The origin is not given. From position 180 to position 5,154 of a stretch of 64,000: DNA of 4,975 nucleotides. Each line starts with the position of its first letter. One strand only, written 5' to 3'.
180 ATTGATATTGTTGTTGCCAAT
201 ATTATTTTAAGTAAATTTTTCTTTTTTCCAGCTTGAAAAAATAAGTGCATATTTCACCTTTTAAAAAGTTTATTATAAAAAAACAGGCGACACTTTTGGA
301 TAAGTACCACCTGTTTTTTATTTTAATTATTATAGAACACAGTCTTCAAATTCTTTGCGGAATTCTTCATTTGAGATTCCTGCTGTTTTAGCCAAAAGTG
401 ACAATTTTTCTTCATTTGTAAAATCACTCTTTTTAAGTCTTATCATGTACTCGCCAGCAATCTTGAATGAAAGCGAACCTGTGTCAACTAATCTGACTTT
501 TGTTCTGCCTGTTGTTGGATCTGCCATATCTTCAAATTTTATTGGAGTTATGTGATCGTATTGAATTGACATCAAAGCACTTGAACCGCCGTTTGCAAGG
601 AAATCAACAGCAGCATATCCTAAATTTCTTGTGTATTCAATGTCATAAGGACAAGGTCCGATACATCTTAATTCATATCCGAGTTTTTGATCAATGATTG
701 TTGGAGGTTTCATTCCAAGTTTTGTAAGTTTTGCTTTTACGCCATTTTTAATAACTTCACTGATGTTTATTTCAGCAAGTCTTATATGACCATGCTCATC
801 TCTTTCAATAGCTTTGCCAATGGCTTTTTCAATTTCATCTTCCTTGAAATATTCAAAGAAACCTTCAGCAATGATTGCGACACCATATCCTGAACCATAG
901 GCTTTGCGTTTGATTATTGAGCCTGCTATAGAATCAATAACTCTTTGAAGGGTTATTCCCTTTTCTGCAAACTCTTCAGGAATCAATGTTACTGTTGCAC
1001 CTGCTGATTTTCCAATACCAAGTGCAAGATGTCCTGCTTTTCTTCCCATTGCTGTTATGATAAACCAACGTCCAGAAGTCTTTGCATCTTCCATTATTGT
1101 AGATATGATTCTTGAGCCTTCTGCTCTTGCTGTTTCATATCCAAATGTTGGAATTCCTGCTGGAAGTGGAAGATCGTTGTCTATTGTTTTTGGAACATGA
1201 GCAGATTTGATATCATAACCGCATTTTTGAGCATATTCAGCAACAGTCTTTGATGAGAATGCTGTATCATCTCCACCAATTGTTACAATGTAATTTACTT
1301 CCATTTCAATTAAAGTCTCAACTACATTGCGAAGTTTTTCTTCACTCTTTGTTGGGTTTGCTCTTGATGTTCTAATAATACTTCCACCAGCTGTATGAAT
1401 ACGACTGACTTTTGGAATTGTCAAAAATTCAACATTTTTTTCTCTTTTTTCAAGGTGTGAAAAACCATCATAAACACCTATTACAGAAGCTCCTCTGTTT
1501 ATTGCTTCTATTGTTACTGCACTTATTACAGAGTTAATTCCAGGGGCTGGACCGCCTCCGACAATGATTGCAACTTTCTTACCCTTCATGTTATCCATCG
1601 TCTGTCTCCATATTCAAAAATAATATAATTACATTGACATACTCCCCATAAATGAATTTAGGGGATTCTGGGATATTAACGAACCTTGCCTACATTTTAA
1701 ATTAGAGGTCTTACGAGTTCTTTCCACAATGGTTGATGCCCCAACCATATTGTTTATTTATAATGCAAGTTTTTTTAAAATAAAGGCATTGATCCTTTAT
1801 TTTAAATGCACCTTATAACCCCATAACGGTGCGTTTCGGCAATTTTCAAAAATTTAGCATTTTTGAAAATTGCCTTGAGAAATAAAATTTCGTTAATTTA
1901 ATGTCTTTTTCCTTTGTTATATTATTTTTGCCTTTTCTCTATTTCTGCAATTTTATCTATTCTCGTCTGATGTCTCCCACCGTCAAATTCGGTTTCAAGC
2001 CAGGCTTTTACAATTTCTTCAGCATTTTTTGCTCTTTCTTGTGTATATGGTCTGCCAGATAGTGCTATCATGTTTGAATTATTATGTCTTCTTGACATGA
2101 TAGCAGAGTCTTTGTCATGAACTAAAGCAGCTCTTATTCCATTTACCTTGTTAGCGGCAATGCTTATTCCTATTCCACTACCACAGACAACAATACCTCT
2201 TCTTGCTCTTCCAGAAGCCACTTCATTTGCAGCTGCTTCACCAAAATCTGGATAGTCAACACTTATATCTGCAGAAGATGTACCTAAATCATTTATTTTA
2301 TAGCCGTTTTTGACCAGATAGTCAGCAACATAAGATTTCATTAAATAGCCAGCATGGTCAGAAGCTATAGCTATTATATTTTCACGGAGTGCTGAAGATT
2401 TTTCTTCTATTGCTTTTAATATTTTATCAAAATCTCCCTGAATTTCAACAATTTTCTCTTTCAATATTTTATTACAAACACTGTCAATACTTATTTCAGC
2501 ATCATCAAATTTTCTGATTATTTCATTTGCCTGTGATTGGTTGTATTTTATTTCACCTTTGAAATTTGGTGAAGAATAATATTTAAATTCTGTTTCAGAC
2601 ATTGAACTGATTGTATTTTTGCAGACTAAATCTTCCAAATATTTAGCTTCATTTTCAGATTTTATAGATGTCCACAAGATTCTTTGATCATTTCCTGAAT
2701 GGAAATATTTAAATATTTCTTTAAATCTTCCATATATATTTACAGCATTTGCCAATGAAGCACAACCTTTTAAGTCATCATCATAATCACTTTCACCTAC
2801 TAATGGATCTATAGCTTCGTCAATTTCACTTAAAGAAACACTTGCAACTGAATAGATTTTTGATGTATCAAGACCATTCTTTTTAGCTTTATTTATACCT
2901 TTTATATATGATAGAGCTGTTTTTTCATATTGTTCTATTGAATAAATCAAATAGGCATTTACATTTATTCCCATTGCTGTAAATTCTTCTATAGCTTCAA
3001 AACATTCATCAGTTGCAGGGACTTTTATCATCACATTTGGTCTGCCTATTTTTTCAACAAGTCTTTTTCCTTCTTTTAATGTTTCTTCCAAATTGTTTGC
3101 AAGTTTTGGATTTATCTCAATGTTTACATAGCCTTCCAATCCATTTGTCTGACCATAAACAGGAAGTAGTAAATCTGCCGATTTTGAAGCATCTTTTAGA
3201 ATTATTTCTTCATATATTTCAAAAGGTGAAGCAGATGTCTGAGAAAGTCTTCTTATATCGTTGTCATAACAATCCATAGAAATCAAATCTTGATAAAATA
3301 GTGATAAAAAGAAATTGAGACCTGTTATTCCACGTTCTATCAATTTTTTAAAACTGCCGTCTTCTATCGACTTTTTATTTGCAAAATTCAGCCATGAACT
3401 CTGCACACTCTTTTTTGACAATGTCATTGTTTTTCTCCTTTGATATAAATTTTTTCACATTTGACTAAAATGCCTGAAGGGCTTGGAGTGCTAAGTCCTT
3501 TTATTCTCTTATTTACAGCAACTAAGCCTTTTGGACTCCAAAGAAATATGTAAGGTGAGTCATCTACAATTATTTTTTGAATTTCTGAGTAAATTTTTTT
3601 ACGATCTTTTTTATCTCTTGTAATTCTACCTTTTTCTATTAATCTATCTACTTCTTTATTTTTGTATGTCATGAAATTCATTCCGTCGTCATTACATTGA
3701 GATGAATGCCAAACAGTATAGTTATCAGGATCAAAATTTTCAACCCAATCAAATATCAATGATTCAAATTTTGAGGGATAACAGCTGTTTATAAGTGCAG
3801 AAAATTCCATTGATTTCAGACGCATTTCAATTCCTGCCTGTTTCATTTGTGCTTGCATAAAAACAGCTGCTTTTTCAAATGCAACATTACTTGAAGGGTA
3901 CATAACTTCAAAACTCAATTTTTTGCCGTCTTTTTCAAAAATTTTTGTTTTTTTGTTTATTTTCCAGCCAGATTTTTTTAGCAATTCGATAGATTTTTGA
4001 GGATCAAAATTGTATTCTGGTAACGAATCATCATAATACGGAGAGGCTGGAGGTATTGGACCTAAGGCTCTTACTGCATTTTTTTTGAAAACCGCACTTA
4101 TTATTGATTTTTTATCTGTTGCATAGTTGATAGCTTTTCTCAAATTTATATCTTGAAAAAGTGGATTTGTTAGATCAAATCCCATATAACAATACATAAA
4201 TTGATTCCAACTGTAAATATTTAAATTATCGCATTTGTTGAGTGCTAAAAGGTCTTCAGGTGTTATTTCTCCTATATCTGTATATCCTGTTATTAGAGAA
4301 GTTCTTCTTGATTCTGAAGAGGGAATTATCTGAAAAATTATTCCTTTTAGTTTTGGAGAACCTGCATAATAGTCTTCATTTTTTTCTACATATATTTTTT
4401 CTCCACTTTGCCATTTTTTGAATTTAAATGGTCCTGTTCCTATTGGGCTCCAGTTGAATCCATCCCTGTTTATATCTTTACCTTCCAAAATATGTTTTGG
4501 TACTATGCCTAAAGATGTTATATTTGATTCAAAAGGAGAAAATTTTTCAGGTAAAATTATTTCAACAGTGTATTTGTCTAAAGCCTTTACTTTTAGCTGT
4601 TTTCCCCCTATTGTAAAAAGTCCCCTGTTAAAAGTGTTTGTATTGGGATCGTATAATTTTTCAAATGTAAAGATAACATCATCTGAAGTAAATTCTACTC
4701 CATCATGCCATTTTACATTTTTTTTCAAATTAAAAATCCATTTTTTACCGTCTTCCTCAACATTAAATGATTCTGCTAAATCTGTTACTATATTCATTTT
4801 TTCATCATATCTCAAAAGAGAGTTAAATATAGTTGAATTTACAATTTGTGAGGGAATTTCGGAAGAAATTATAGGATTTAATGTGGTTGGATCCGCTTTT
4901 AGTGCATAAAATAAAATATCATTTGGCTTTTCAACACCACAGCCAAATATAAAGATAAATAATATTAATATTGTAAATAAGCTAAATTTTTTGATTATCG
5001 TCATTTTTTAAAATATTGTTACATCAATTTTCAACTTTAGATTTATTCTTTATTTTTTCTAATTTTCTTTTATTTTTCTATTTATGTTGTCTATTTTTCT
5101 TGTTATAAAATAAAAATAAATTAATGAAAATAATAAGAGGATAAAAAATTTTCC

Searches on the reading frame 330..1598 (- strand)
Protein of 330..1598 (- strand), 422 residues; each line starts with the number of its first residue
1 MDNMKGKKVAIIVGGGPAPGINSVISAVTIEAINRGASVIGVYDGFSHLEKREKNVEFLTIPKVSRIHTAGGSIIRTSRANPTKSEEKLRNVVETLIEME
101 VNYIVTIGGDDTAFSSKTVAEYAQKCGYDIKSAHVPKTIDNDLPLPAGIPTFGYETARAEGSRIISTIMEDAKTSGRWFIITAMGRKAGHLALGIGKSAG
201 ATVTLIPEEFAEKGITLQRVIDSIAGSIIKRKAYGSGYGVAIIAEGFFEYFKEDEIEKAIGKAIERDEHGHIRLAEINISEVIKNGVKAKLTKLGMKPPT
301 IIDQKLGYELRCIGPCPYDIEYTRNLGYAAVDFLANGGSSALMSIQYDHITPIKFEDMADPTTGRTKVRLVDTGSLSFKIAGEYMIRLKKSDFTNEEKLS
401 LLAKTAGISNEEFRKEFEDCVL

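Call 20: search_protein_families(library=pfam, proteins=[window:330-1598:-], max_evalue=0.0001)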
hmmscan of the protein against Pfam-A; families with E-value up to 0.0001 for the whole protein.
window:330-1598:- (422 aa): 1 family
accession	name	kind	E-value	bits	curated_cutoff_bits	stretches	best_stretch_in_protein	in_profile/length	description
PF00365.25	PFK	-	1.7e-50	172.4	30.9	1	8-334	1-277/277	Phosphofructokinase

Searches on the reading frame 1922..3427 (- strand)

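Call 20: search_protein_families(library=pfam, proteins=[window:1922-3427:-], max_evalue=0.0001)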
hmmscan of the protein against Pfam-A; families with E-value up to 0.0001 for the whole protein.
window:1922-3427:- (501 aa): 2 families
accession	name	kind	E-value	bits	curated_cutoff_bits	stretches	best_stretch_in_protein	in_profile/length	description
PF02502.23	LacAB_rpiB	-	1.7e-52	177.4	24.7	1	352-493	1-138/138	Ribose/Galactose Isomerase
PF00923.25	TAL_FSA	-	1.7e-39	136.3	27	1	12-340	2-285/285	Transaldolase/Fructose-6-phosphate aldolase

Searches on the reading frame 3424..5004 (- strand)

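Call 20: search_protein_families(library=pfam, proteins=[window:3424-5004:-], max_evalue=0.0001)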
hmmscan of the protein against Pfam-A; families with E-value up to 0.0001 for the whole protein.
window:3424-5004:- (526 aa): 1 family
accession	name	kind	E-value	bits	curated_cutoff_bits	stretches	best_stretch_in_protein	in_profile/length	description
PF00496.27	SBP_bac_5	-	4.6e-93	312.7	32.4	1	72-439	2-365/368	Bacterial extracellular solute-binding proteins, family 5 Middle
